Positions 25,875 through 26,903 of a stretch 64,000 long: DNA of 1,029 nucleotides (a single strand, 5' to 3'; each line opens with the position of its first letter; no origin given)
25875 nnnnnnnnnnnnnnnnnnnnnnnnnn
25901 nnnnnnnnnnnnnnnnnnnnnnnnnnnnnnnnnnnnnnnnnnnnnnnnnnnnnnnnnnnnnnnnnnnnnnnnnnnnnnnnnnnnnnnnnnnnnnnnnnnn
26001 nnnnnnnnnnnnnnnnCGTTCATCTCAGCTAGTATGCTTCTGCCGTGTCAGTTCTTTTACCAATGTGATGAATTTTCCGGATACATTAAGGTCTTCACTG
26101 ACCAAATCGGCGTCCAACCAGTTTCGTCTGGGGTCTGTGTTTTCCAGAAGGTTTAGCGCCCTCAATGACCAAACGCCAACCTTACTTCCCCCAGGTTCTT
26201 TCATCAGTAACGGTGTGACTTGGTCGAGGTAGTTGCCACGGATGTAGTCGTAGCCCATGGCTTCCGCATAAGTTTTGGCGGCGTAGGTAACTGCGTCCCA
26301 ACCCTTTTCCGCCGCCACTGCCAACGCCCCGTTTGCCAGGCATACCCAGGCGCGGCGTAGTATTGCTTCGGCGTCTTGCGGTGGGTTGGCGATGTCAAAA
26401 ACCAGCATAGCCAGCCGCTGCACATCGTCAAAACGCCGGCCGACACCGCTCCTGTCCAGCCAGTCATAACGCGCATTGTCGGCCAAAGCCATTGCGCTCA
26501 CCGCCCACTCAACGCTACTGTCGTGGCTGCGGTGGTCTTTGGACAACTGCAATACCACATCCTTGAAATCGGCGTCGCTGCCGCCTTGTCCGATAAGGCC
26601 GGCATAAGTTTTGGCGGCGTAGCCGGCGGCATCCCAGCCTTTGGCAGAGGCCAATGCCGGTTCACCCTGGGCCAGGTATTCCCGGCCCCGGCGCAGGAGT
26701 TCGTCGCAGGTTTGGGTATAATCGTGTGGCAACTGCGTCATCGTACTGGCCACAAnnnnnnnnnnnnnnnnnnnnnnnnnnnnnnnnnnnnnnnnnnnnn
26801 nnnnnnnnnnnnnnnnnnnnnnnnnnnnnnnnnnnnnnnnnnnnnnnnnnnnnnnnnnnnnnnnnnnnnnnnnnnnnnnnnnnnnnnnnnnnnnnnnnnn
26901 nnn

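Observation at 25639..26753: PaREP1/HEPN-like gene pair: an Rx5H-bearing monomer preceded by a catalytically dead tandem paralogue, inserted between two acyl-CoA dehydrogenase genes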

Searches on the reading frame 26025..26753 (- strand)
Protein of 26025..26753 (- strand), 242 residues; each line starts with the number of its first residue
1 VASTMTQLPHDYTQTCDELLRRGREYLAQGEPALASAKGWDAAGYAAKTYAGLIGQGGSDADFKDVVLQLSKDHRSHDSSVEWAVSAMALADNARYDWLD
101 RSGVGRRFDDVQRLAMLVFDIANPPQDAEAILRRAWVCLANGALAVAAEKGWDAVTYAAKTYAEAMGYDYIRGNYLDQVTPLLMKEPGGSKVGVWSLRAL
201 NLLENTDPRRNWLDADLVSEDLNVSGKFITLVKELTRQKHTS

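Call 4: search_protein_families(library=pfam, proteins=[window:26025-26753:-], max_evalue=1)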
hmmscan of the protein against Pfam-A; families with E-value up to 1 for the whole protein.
window:26025-26753:- (242 aa): 1 family
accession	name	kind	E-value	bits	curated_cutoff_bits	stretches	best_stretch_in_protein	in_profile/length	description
PF05942.16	PaREP1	-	1.7e-06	28.3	24.4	2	128-165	6-43/115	Archaeal PaREP1/PaREP8 family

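Call 5: search_protein_families(library=ncbifam, proteins=[window:26025-26753:-], max_evalue=1)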
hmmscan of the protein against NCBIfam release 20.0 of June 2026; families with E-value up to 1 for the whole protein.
window:26025-26753:- (242 aa): 0 families

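Call 6: search_protein_families(library=padloc, proteins=[window:26025-26753:-], max_evalue=1)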
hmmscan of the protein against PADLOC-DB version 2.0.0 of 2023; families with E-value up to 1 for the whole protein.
window:26025-26753:- (242 aa): 0 families

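Call 13: find_homologous_proteins(query=window:26025-26753:-, max_evalue=0.001)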
Query window:26025-26753:- (242 aa): 61 proteins with E <= 0.001 among 1376 candidates.
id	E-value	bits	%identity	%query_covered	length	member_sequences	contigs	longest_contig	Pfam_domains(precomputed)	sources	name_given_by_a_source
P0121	5.6e-149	512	97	98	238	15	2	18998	PF05942.17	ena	-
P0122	7.3e-136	469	89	98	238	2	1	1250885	PF05942.17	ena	-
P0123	3.5e-110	385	74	98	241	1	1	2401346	PF05942.17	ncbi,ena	-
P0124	9.2e-109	380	74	98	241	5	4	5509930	-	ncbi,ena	-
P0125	1.8e-101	357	72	97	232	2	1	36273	PF05942.17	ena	-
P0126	4.0e-95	336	67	95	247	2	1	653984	-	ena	-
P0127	1.1e-93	331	68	95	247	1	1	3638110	-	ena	-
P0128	7.2e-85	302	62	95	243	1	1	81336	PF05942.17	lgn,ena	-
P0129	2.9e-84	300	61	95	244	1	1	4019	PF05942.17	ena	-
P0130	2.1e-83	297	61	96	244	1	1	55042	PF05942.17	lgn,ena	-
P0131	7.4e-83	296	58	98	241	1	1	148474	PF05942.17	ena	-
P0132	3.2e-82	294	57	98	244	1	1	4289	PF05942.17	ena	-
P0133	3.8e-82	293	61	94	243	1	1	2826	PF05942.17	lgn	-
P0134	2.8e-79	284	61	98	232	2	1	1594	-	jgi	jgi:hypothetical protein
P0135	5.8e-79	283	58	98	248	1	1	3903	PF05942.17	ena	-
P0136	1.6e-78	281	58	97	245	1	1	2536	PF05942.17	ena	-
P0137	9.4e-78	279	57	95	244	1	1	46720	PF05942.17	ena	-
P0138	4.0e-76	274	57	96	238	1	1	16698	PF05942.17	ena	-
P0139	1.1e-75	272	58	95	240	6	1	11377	PF05942.17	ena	-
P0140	2.0e-74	268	56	97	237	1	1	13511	PF05942.17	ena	-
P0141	2.3e-74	268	57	96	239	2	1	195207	PF05942.17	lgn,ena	-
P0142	2.9e-73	264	56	98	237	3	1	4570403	PF05942.17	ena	-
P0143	1.1e-70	256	53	98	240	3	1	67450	PF05942.17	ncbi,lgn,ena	-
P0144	1.7e-69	252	54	94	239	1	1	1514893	PF05942.17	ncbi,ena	-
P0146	5.9e-69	250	53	98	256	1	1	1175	PF05942.17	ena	-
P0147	9.3e-67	243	52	97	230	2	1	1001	PF05942.17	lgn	-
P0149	5.5e-66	240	51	98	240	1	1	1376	PF05942.17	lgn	-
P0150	7.6e-63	230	51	97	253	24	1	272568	PF05942.17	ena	-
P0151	2.7e-62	228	51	97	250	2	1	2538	PF05942.17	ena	-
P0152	9.2e-61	223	51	97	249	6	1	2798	PF05942.17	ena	-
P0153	1.0e-57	213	48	98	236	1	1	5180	PF05942.17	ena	-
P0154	8.1e-57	210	49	95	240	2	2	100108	PF05942.17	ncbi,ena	-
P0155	6.2e-56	208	47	98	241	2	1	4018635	PF05942.17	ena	-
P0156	3.0e-55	205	49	95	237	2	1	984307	PF05942.17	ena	-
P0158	2.3e-54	202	48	95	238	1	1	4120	PF05942.17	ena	-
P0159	5.6e-54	201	48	95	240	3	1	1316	PF05942.17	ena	-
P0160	4.1e-53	198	48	98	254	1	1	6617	PF05942.17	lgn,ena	-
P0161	6.2e-52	194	48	97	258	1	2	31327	PF05942.17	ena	-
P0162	7.2e-52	194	47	98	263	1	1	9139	PF05942.17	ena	-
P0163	9.7e-52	194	46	95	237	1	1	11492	PF05942.17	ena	-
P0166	1.9e-51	193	47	96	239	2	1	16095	PF05942.17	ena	-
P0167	3.3e-51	192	46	95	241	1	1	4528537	PF05942.17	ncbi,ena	-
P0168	6.3e-51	191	47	95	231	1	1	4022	PF05942.17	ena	-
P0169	8.7e-51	191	47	95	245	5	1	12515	PF05942.17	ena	-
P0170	1.0e-50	191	45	95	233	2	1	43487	PF05942.17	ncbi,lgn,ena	-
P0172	7.7e-50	188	46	97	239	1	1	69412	PF05942.17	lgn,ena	-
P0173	5.5e-49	185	46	94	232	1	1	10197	PF05942.17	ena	-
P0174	5.9e-49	185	45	98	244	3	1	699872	PF05942.17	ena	-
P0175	1.3e-47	180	49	85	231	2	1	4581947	PF05942.17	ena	-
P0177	1.0e-45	174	43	98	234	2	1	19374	PF05942.17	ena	-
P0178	3.1e-45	173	42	91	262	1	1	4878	PF05942.17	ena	-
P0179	3.5e-45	172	57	63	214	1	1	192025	PF05942.17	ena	-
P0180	3.4e-43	166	39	98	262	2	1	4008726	PF05942.17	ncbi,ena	-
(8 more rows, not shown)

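Call 37: predict_structure(alignment_id=A2)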
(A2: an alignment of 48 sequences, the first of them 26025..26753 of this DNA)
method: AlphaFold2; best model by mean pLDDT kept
length: 242 residues; sequences in the alignment: 48
mean_pLDDT: 92.7   pTM: 0.89
mean pLDDT of the five models: 92.7, 91.3, 90.9, 90.1, 89.0
residues with pLDDT >= 90: 205; 70-90: 26; 50-70: 8; < 50: 3
segments of 3 or more residues with pLDDT < 50: 1-3
pLDDT, mean of each block of 10 residues (from residue 1): 61 93 97 98 96 82 92 94 98 97 96 97 95 97 96 98 95 94 96 95 82 88 98 94 78
secondary structure, 60 per line:
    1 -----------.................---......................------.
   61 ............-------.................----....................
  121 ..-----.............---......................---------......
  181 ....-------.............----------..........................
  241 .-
elements in order: H12-28 H32-53 H60-72 H80-96 H101-122 H128-140 H144-165 H175-184 H192-204 H215-241

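Call 40: fold_search(model_id=the predicted structure, library=pdb)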
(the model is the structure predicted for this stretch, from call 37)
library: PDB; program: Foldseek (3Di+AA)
matches with E <= 10: 280; with E <= 0.001: 0
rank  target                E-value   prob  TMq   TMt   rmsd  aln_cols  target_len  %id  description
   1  2q00_A                7.2e-02  1.00  0.37  0.72   3.8       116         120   16  Crystal structure of the P95883_SULSO protein from Sulfolobus solfataricus. NESG target SsR10. (released 2007-05-29)
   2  2q00_B                1.4e-01  1.00  0.40  0.75   2.5       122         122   17  Crystal structure of the P95883_SULSO protein from Sulfolobus solfataricus. NESG target SsR10. (released 2007-05-29)
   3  1ufb_A                2.2e-01  1.00  0.41  0.73   2.4       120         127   21  Crystal structure of TT1696 from Thermus thermophilus HB8 (released 2003-11-28)
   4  5cwn                  3.8e-01  0.38  0.23  0.26  10.8       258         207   15  Crystal structure of de novo designed helical repeat protein DHR71 (released 2015-12-16)
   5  2hsb                  4.0e-01  1.00  0.42  0.77   2.2       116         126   11  Crystal structure of a hepn domain containing protein (af_0298) from archaeoglobus fulgidus at 1.95 A resolution (released 2006-08-15)
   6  1o3u                  4.1e-01  1.00  0.36  0.66   4.9       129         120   19  Crystal structure of an hepn domain protein (tm0613) from thermotoga maritima at 1.75 A resolution (released 2003-04-22)
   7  9k89_0                4.3e-01  0.47  0.30  0.29  14.2       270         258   13  Cryo-EM structure of designed zinc-induced icosahedron Cage-i53-Zn1-HEHE-6 (released 2025-10-29)
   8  3u9x                  5.4e-01  0.15  0.19  0.20  16.6       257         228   13  Covalent attachment of pyridoxal-phosphate derivatives to 14-3-3 proteins (released 2012-05-09)
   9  7v1k                  5.6e-01  0.30  0.23  0.24  15.9       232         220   16  Apo structure of sNASP core (released 2022-04-20)
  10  1h6g_A                6.4e-01  0.28  0.26  0.25  18.6       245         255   10  alpha-catenin M-domain (released 2001-08-07)
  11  1l7c_C                7.3e-01  0.38  0.29  0.30  13.4       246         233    9  alpha-catenin fragment, residues 385-651 (released 2002-06-19)
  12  7p5c_A                7.3e-01  0.07  0.14  0.10  34.5       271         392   13  Cryo-EM structure of human TTYH3 in Ca2+ and GDN (released 2021-08-11)
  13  7aie_D                7.6e-01  0.16  0.20  0.22  14.7       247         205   14  Crystal structure of a truncated form of the KLC1-TPR domain ([A1-B5] fragment) - Monoclinic crystal form (released 2021-10-06)
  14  1wol                  8.0e-01  0.99  0.34  0.64   3.8       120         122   17  Crystal Structure of ST0689, an archaeal HEPN homologue (released 2005-11-22)
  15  8pe3_A                8.3e-01  0.38  0.28  0.19  14.4       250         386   10  Structure of Csm6' from Streptococcus thermophilus in complex with cyclic hexa-adenylate (cA6) (released 2023-10-04)
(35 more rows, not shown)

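Call 46: find_encoding_contigs(protein=P0150, flank=5000, max_places=2)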
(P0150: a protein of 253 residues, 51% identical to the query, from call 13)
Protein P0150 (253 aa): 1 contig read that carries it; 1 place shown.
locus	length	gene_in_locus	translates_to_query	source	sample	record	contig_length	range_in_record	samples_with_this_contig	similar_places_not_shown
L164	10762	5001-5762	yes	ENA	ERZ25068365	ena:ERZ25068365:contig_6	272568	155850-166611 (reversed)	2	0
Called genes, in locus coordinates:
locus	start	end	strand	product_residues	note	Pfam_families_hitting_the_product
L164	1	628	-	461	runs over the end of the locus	PF01436:NHL (faint)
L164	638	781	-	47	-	-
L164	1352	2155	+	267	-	PF24777:DUF7700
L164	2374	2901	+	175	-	-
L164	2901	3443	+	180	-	PF13576:Pentapeptide_3 (faint), PF13599:Pentapeptide_4, PF00805:Pentapeptide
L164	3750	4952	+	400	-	PF02771:Acyl-CoA_dh_N, PF02770:Acyl-CoA_dh_M, PF00441:Acyl-CoA_dh_1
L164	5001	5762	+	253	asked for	PF05942:PaREP1 (faint)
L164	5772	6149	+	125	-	PF05942:PaREP1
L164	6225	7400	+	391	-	PF02771:Acyl-CoA_dh_N, PF02770:Acyl-CoA_dh_M (weak), PF00441:Acyl-CoA_dh_1, PF08028:Acyl-CoA_dh_2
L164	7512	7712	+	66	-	PF04945:YHS (weak)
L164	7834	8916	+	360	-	PF00296:Bac_luciferase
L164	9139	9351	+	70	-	-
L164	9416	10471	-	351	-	-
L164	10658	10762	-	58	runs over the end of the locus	-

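Call 47: find_encoding_contigs(protein=P0175, flank=5000, max_places=2)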
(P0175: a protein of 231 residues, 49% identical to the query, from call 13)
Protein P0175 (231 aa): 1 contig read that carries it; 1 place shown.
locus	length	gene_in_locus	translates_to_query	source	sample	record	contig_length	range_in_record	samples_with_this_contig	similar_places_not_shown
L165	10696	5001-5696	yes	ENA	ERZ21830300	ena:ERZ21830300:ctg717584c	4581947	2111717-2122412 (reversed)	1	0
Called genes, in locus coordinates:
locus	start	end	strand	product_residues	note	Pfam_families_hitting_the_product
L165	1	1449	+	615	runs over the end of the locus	PF01012:ETF, PF00766:ETF_alpha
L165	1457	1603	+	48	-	-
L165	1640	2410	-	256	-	PF05685:Uma2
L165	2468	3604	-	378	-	PF13808:DDE_Tnp_1_assoc, PF01609:DDE_Tnp_1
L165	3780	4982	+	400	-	PF02771:Acyl-CoA_dh_N, PF02770:Acyl-CoA_dh_M, PF00441:Acyl-CoA_dh_1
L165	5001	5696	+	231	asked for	PF05942:PaREP1 (faint)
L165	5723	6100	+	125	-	PF05942:PaREP1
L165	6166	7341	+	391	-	PF02771:Acyl-CoA_dh_N, PF02770:Acyl-CoA_dh_M (weak), PF00441:Acyl-CoA_dh_1, PF08028:Acyl-CoA_dh_2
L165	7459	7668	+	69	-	PF04945:YHS (weak)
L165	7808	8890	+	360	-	PF00296:Bac_luciferase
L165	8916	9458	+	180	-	-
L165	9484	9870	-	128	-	-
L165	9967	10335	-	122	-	PF01934:HepT-like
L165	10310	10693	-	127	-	-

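Call 48: find_encoding_contigs(protein=P0154, flank=5000, max_places=2)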
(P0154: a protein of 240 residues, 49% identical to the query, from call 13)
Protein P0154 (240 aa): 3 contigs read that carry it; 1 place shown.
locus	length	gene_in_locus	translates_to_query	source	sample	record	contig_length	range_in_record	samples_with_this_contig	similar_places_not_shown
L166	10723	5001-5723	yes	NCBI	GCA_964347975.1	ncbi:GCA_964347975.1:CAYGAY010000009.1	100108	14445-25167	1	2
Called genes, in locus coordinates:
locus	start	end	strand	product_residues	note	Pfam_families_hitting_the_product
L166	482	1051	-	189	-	-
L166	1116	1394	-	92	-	-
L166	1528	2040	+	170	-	PF01548:DEDD_Tnp_IS110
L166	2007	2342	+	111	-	PF02371:Transposase_20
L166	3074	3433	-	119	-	PF05942:PaREP1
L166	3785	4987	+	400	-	PF02771:Acyl-CoA_dh_N, PF02770:Acyl-CoA_dh_M, PF00441:Acyl-CoA_dh_1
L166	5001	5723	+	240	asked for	PF05942:PaREP1 (weak)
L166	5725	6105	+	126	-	PF05942:PaREP1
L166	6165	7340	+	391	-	PF02771:Acyl-CoA_dh_N, PF02770:Acyl-CoA_dh_M (weak), PF00441:Acyl-CoA_dh_1, PF08028:Acyl-CoA_dh_2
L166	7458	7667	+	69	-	PF04945:YHS (weak)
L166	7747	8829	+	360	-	PF00296:Bac_luciferase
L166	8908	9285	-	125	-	PF01934:HepT-like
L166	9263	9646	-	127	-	-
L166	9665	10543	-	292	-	PF00561:Abhydrolase_1, PF12146:Hydrolase_4 (weak), PF12697:Abhydrolase_6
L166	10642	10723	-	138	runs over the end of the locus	PF03928:HbpS-like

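Call 64: search_protein_representatives(alignment_id=A2)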
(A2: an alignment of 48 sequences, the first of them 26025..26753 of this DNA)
Query: 48 sequences, 238 profile positions. Proteins with E-value up to 0.001 (for the whole library): 193; up to 1e-10: 17; up to 1e-30: 5. The best 150 are listed.
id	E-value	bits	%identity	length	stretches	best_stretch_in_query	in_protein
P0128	7.6e-99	346.4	-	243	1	3-232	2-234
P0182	2.0e-93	328.7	-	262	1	2-231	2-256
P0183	4.5e-84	298.1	-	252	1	5-235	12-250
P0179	8.8e-77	274.2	-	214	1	1-147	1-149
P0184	2.0e-53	197.7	-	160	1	1-118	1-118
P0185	9.8e-21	90.7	-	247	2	113-228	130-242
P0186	1.3e-18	83.8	-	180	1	123-196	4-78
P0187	1.6e-18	83.5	-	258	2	117-231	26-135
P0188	8.8e-15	71.2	-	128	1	109-231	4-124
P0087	1.1e-12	64.4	-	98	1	120-187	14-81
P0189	2.0e-12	63.6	-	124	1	117-228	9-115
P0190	7.5e-12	61.7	-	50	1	1-42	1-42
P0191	2.1e-11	60.2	-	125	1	116-225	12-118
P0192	2.9e-11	59.7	-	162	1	117-229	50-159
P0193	4.4e-11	59.1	-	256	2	120-226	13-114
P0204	5.1e-09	52.4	-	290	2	122-212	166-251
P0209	1.6e-08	50.7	-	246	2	118-227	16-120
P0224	1.8e-07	47.3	-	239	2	123-225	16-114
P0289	2.3e-05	40.4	-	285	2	2-108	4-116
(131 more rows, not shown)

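Call 66: find_encoding_contigs(protein=P0185, flank=4000, max_places=3)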
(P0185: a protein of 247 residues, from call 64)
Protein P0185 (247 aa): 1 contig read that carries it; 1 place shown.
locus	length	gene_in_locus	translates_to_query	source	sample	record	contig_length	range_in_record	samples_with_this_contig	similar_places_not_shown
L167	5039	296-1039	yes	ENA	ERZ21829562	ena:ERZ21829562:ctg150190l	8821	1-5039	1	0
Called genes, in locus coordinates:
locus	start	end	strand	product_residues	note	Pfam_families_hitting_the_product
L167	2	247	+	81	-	?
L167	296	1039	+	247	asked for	PF05942:PaREP1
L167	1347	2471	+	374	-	PF04055:Radical_SAM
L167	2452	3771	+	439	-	PF04055:Radical_SAM, PF19288:CofH_C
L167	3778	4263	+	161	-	PF01933:CofD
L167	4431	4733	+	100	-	-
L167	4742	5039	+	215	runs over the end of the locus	PF01983:CofC, PF12804:NTP_transf_3 (weak)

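Call 68: find_encoding_contigs(protein=P0193, flank=3000, max_places=2)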
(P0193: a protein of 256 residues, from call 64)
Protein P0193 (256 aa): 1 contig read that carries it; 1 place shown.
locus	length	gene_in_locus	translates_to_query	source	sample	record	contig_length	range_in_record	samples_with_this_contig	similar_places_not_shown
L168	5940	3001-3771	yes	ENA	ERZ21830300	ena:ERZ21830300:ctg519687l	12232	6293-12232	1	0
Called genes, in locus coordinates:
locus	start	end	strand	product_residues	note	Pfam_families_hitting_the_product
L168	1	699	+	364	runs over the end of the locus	PF01408:GFO_IDH_MocA, PF02894:GFO_IDH_MocA_C, PF22725:GFO_IDH_MocA_C3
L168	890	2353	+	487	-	PF08811:DUF1800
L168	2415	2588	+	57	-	-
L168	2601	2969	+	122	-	PF05942:PaREP1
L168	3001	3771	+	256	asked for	PF05942:PaREP1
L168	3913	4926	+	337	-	PF13449:Phytase-like (faint), PF08450:SGL (faint), PF25021:TEN_NHL (faint), PF24684:Vgb_lyase (weak), PF01436:NHL, PF17170:DUF5128 (weak), PF23500:DUF7133 (faint), PF01436:NHL (weak)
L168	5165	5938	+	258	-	?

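Call 69: find_encoding_contigs(protein=P0204, flank=3000, max_places=2)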
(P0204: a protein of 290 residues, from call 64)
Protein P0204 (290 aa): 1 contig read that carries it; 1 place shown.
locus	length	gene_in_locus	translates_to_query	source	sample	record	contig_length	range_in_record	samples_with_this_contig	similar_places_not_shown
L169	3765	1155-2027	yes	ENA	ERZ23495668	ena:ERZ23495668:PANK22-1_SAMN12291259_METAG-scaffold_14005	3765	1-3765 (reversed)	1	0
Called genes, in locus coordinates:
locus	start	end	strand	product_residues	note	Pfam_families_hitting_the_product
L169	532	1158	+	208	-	PF00583:Acetyltransf_1, PF13508:Acetyltransf_7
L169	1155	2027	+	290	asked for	PF05168:HEPN (faint), PF05942:PaREP1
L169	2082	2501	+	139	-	PF12172:zf-ChsH2 (weak), PF01796:OB_ChsH2_C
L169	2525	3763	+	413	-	?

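Call 70: find_encoding_contigs(protein=P0224, flank=3000, max_places=2)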
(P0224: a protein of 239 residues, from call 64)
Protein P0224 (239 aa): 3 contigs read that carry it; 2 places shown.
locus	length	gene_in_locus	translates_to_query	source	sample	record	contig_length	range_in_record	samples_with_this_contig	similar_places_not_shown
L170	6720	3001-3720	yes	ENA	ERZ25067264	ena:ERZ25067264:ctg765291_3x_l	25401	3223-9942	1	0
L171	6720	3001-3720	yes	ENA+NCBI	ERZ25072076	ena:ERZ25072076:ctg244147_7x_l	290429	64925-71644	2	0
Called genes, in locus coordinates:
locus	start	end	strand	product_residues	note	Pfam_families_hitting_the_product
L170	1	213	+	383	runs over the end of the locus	-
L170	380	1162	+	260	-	PF00378:ECH_1, PF16113:ECH_2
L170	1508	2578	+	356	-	PF02515:CoA_transf_3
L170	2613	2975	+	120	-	PF05942:PaREP1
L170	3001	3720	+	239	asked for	PF05942:PaREP1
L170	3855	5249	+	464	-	PF02515:CoA_transf_3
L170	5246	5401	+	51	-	PF00106:adh_short (weak)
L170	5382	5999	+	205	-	PF00106:adh_short, PF13561:adh_short_C2, PF23441:SDR (weak)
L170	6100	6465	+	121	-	PF00561:Abhydrolase_1, PF12697:Abhydrolase_6, PF12146:Hydrolase_4 (weak)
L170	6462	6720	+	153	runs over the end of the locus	-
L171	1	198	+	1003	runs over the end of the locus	-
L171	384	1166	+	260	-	PF00378:ECH_1, PF16113:ECH_2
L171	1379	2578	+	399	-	PF02515:CoA_transf_3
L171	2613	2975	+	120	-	PF05942:PaREP1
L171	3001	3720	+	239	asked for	PF05942:PaREP1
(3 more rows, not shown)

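Call 75: search_protein_families(library=phrogs, proteins=[window:26025-26753:-], max_evalue=0.01)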
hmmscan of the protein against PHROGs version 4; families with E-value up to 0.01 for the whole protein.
window:26025-26753:- (242 aa): 1 family
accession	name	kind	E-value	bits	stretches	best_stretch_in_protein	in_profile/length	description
phrog_23779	-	unknown function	0.0022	19.4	0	148-170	43-65/73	-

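Call 81: find_encoding_contigs(protein=P0187, flank=2500, max_places=2)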
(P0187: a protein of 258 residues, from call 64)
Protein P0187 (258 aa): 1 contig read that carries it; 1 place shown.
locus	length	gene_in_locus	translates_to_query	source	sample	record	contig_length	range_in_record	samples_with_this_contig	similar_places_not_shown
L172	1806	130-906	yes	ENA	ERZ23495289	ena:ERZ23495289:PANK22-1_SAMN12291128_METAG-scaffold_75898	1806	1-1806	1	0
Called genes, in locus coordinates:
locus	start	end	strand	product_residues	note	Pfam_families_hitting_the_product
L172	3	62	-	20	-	?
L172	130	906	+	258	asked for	PF05942:PaREP1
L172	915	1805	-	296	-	?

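Call 82: find_encoding_contigs(protein=P0289, flank=2500, max_places=2)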
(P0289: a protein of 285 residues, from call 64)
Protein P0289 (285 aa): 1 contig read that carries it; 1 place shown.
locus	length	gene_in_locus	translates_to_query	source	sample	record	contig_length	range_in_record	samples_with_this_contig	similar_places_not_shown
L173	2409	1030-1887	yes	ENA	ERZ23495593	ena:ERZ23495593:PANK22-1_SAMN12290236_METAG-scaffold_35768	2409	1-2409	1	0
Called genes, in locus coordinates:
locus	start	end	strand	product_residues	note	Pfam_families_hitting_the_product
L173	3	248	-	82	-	?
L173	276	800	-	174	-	PF05066:HARE-HTH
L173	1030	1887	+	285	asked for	PF05942:PaREP1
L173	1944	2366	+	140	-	PF05942:PaREP1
